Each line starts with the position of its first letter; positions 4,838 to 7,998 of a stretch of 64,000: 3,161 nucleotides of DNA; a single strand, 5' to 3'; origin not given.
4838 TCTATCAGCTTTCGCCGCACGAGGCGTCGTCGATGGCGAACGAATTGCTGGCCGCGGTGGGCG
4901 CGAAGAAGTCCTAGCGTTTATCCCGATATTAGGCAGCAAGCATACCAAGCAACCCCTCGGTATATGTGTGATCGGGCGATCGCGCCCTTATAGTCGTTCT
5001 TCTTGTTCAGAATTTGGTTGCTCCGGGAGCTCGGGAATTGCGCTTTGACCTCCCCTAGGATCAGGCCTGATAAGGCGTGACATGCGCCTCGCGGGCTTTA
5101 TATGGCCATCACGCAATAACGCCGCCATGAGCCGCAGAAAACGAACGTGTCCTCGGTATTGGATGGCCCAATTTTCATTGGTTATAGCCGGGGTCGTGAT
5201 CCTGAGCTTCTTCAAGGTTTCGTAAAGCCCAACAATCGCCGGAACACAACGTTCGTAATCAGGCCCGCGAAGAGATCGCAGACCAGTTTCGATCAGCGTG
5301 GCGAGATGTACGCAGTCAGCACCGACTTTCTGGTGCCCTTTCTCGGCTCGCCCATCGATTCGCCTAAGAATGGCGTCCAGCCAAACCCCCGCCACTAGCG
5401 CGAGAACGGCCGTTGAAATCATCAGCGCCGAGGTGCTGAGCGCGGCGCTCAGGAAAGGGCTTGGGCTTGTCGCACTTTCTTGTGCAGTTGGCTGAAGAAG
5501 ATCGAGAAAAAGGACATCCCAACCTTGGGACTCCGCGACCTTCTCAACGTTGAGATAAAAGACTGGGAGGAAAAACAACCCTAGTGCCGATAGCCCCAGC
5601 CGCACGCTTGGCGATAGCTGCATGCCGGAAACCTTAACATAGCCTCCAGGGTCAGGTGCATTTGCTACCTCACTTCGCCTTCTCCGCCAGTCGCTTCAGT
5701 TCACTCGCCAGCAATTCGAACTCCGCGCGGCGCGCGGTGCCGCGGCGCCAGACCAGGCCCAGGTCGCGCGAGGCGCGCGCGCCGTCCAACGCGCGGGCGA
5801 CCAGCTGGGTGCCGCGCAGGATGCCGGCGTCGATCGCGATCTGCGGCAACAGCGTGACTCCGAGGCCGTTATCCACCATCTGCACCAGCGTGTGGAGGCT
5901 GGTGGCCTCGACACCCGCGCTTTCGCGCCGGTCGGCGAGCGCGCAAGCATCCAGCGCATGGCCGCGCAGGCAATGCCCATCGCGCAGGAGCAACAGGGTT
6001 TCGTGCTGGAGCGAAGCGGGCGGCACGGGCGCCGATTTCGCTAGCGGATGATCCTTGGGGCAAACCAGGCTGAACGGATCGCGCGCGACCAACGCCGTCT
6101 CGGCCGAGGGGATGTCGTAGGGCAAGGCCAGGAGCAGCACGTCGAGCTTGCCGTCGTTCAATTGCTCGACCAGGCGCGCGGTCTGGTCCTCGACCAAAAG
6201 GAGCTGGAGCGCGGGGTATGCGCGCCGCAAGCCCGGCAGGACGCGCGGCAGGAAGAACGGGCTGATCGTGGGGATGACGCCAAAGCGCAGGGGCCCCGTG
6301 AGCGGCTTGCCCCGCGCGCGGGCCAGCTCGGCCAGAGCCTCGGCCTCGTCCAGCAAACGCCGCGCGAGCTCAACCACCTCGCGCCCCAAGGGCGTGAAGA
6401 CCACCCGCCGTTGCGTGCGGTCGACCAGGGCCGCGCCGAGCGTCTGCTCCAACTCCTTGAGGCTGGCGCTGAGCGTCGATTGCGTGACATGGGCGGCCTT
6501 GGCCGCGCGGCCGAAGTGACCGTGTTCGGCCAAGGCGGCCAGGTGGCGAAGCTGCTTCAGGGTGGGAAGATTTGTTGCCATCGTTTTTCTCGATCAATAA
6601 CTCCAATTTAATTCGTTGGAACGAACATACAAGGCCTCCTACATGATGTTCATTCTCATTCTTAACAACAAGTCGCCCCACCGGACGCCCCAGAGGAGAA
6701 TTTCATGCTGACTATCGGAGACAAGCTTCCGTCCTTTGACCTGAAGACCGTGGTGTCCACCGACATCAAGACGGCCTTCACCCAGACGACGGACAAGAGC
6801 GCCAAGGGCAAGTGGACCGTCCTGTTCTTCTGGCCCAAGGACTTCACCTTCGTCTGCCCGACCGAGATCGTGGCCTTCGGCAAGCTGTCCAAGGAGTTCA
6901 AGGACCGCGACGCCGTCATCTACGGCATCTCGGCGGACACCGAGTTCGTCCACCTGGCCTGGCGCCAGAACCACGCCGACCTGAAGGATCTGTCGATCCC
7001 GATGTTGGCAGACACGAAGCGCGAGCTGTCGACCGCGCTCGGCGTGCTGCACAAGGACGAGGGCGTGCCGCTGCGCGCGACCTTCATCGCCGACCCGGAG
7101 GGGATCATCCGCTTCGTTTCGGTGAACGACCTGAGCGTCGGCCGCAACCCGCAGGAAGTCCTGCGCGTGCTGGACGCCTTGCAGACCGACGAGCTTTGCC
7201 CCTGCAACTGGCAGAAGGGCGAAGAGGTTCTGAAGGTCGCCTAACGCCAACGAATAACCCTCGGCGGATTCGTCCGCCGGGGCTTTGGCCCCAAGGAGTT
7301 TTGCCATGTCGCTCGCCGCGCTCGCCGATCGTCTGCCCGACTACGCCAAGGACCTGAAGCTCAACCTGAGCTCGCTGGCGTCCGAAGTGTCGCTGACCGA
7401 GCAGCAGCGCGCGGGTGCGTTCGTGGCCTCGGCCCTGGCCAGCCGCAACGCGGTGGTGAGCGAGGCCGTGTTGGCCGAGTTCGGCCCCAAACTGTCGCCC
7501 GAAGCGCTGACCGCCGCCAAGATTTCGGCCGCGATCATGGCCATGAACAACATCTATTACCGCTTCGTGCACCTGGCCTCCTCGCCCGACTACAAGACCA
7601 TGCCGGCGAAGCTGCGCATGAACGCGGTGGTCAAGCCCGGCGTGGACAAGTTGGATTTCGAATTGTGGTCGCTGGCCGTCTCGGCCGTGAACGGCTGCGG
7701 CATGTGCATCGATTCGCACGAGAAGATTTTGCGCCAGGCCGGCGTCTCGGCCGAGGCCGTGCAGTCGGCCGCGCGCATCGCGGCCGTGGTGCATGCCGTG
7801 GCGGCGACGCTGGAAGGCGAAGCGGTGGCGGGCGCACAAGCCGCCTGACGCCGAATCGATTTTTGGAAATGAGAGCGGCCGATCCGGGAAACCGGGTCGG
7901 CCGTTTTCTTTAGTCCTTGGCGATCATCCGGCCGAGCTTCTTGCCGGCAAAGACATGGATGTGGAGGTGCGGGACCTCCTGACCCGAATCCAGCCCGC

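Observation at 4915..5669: Lower-GC islet with an orphan two-TM ORF directly downstream of oxyR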

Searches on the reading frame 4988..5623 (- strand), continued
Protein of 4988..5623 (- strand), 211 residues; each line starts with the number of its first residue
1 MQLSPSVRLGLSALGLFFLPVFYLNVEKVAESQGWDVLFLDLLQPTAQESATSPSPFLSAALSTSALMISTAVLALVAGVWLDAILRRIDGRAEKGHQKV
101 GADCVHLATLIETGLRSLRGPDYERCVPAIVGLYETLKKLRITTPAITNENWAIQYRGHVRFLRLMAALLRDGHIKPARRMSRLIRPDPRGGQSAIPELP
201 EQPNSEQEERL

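Call 88: get_annotated_region(hit=H5, flank=3500)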
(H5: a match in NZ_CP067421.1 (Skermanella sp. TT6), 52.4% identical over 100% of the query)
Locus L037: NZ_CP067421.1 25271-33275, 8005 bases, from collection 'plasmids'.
description: Skermanella sp. TT6 plasmid pTT6-1, complete sequence
organism: Skermanella sp. TT6 (NCBI taxid 2775420)
taxonomy: Bacteria; Pseudomonadota; Alphaproteobacteria; Rhodospirillales; Azospirillaceae; Skermanella; Skermanella sp. TT6
host: -; source: Homo sapiens,single cell,skin; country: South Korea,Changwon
typing (MOB-suite, as given by PLSDB): mobilizable; relaxase MOBP
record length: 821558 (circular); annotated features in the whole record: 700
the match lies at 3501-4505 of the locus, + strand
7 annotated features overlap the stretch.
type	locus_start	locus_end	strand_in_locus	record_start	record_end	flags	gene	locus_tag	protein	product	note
CDS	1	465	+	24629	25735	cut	-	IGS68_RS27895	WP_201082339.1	YihY/virulence factor BrkB family protein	-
CDS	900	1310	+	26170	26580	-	-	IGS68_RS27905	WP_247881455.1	transposase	GO:0006313 - DNA transposition [Evidence IEA]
CDS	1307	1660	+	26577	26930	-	tnpB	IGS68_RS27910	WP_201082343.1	IS66 family insertion sequence element accessory protein TnpB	-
CDS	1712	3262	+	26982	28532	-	-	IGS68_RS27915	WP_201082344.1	IS66 family transposase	-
CDS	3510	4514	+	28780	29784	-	-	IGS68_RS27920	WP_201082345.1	IS1595 family transposase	-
CDS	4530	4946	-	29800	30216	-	-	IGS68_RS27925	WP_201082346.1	hypothetical protein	-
CDS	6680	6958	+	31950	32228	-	-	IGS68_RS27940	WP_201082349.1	hypothetical protein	-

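Call 92: search_solved_structures(query=A3, max_evalue=1)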
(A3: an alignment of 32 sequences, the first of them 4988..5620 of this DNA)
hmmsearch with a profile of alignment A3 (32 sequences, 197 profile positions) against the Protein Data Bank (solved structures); distinct sequences matched with E-value up to 1: 14.
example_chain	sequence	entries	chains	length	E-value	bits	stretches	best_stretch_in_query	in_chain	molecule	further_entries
6ndi_A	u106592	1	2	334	0.0019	21.2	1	9-56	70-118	Transcriptional regulator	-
8qae_A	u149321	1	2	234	0.015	18.3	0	88-145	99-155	sc-apCC-6-SLLA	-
9tav_A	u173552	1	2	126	0.045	16.7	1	90-162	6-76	De novo photoenzyme photoABLE2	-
8a3k_UNK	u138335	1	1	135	0.066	16.2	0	90-158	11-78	sc-apCC-4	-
7jh6_A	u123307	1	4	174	0.31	13.9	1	85-182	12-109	Two-domain di-Zn(II) and porphyrin-binding protein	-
8hqq_A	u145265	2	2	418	0.33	13.9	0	20-47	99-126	Probable binding protein component of ABC sugar transporter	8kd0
4p2z_A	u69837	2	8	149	0.46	13.4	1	53-125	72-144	Ion transport protein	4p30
5lxn_A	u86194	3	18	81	0.55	13.1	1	97-159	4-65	Transforming acidic coiled-coil-containing protein 3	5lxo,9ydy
9r1j_A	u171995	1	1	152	0.62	13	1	77-149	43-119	sc-apCC-4-NR-1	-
6x8n_A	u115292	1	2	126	0.62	13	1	90-161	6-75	De novo designed ABLE protein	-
3gi1_A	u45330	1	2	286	0.79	12.6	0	80-162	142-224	Laminin-binding protein of group A streptococci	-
6xss_A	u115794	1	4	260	0.96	12.4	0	75-129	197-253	C4_nat_HFuse-7900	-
3c3k_A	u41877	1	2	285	0.97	12.3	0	9-42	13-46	Alanine racemase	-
7cnb_A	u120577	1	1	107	0.98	12.3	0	61-77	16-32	DNA packaging protein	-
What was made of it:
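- Tried and rejected: The PDB sequence profile search found nothing meaningful (call 92).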

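Call 94: fold_search(model_id=the predicted structure, library=viral)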
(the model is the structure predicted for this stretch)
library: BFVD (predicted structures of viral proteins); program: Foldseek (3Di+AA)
matches with E <= 10: 147; with E <= 0.001: 0
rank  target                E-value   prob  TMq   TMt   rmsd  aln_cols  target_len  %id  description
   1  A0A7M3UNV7            7.9e-01  0.09  0.15  0.17  25.4       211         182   12  Uncharacterized protein [Pyramimonas orientalis virus]
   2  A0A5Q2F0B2            8.9e-01  0.12  0.20  0.22  33.3       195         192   18  Uncharacterized protein [Gordonia phage Sixama]
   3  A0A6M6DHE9            1.0e+00  0.14  0.25  0.28  18.8       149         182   11  (no name in the UniProt tables at hand)
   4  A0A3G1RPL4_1          1.1e+00  0.13  0.23  0.06  14.2       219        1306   17  Genome polyprotein [Shelduck calicivirus]
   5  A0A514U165            1.3e+00  0.10  0.18  0.29  21.4       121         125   16  Uncharacterized protein [Gordonia phage Phendrix]
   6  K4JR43                1.4e+00  0.13  0.20  0.28  12.7       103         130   20  (no name in the UniProt tables at hand)
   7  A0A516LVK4            1.6e+00  0.11  0.21  0.26  19.6       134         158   13  (no name in the UniProt tables at hand)
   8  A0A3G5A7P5            1.6e+00  0.07  0.18  0.14  32.9       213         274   14  Uncharacterized protein [Hyperionvirus sp.]
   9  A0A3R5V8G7            1.7e+00  0.07  0.15  0.15  22.5       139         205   12  (no name in the UniProt tables at hand)
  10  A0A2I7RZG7            1.8e+00  0.04  0.13  0.20  23.9       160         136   11  Uncharacterized protein [Vibrio phage 1.261.O._10N.286.51.A7]
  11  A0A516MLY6            1.8e+00  0.03  0.13  0.13  28.1       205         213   14  (no name in the UniProt tables at hand)
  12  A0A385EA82            2.0e+00  0.05  0.14  0.10  30.3       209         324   14  Uncharacterized protein [Caulobacter phage CcrPW]
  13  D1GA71                2.0e+00  0.02  0.11  0.10  22.9       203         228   15  NS3 protein [Bluetongue virus]
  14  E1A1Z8                2.1e+00  0.11  0.19  0.34  11.1        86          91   13  Uncharacterized protein [Aeromonas phage phiAS5]
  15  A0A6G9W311            2.1e+00  0.10  0.23  0.13  22.3       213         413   11  (no name in the UniProt tables at hand)
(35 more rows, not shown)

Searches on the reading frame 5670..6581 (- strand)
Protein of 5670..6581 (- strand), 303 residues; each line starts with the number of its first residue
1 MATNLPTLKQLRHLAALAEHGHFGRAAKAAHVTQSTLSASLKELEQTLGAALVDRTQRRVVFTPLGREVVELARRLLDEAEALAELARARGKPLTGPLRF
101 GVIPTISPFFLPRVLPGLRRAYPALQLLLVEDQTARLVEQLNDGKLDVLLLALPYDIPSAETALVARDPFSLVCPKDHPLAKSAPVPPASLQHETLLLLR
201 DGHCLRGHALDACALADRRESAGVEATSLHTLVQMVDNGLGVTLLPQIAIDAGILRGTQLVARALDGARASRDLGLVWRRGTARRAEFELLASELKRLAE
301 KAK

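Call 5: search_protein_families(library=pfam, proteins=[window:5670-6581:-], max_evalue=1)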
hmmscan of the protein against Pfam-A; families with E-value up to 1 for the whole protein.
window:5670-6581:- (303 aa): 4 families
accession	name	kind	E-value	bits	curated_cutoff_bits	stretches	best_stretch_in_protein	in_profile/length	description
PF03466.25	LysR_substrate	-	5.3e-49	166.9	28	1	93-297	3-206/209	LysR substrate binding domain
PF00126.33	HTH_1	-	1.3e-19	70.3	26.6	1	8-67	1-60/60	Bacterial regulatory helix-turn-helix protein, lysR family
PF13556.12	HTH_30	-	0.015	15.5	27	1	16-58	8-50/59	PucR C-terminal helix-turn-helix domain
PF25213.1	HVO_A0261_N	-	0.026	14.8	35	1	14-82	17-83/86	HVO_A0261 N-terminal domain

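Call 6: search_protein_families(library=ncbifam, proteins=[window:5670-6581:-], max_evalue=1)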
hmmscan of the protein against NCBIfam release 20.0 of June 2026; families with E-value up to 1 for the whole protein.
window:5670-6581:- (303 aa): 55 families (the best 25 are shown)
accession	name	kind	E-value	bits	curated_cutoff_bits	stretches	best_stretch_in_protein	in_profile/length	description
NF008361.0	PRK11151.1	equivalog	1.3e-72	244.7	329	1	9-298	4-292/305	DNA-binding transcriptional regulator OxyR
NF050018.1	StrsTransRegOxyRFcella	equivalog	2.9e-41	141.9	500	1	10-290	5-280/289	oxidative stress transcriptional regulator OxyR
NF008416.0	PRK11242.1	equivalog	3.3e-39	135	277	1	8-289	3-281/300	transcriptional regulator CynR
NF053705.1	TransRegGltCGpos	equivalog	4.5e-38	131.2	350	1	8-279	3-273/300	glutamate biosynthesis transcriptional regulator GltC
NF047520.1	trans_act_CidR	equivalog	1.9e-35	122.5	415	1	8-282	3-275/292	cidABC operon transcriptional activator CidR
NF007385.0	PRK09906.1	equivalog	2.5e-35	122.1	356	1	8-296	3-289/296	DNA-binding transcriptional regulator HcaR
NF040786.1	LysR_Sec_metab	equivalog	9e-34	116.8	250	1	8-287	3-286/298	selenium metabolism-associated LysR family transcriptional regulator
NF045990.1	TransRegCbbRRhodb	equivalog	8.5e-33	113.7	450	1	6-288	6-289/304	LysR family regulator CbbR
NF045775.1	acetoin_reg_AlsR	exception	3.9e-32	111.9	430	1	8-249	3-246/290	acetoin biosynthesis transcriptional regulator AlsR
TIGR03339.1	phn_lysR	subfamily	7e-30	104.2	341.1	1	10-250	1-238/279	aminoethylphosphonate catabolism associated LysR family transcriptional regulator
NF047711.1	PutUtilRegPtrR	equivalog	5e-29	101.3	400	1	8-284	3-272/283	putrescine utilization regulator PtrR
NF007439.0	PRK09986.1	equivalog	2.8e-28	99.1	290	1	7-248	8-252/296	LysR family transcriptional regulator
NF008722.0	PRK11716.1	equivalog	4e-27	95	246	1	8-256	3-252/293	HTH-type transcriptional activator IlvY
NF052633.1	LysR_TF_PsrA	exception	8.3e-26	90.6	540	1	8-284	7-281/297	L-proline-binding transcription factor PsrA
NF040889.1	trans_reg_YeiE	equivalog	2.6e-25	89.3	480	1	7-281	4-272/288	DNA-binding transcriptional regulator YeiE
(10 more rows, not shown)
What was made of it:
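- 5670..6581 (-): oxyR. Its last two codons and stop (5670-5678) are supplied by the element tip, so the C-terminus is AEKAK* instead of AEKR*. LysR HTH and substrate domains, best NCBIfam model OxyR (calls 5, 6).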

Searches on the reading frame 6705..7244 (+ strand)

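Call 5: search_protein_families(library=pfam, proteins=[window:6705-7244:+], max_evalue=1)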
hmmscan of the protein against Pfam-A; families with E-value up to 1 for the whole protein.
window:6705-7244:+ (179 aa): 4 families
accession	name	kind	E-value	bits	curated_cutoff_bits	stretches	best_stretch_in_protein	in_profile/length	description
PF00578.27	AhpC-TSA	-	9.8e-37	126.1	26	1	4-137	1-123/124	AhpC/TSA family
PF08534.16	Redoxin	-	2.6e-16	60.2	26.6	1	5-146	3-139/148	Redoxin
PF10417.14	1-cysPrx_C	-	0.00041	20.7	21.1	1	163-176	11-24/41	C-terminal domain of 1-Cys peroxiredoxin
PF02630.20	SCO1-SenC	-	0.16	12.3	22.8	1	26-76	12-64/134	SCO1/SenC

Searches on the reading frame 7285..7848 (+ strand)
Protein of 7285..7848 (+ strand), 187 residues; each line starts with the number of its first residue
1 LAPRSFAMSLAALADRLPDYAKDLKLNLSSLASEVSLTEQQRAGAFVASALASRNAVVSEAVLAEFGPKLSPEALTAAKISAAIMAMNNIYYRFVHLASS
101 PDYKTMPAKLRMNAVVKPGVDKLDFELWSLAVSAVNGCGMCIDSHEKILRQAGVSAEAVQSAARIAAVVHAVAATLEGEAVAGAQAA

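Call 5: search_protein_families(library=pfam, proteins=[window:7285-7848:+], max_evalue=1)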
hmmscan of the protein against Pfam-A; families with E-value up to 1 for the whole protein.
window:7285-7848:+ (187 aa): 1 family
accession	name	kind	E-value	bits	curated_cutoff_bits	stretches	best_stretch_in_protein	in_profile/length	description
PF02627.25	CMD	-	5.6e-16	58.7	23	1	101-182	1-82/84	Carboxymuconolactone decarboxylase family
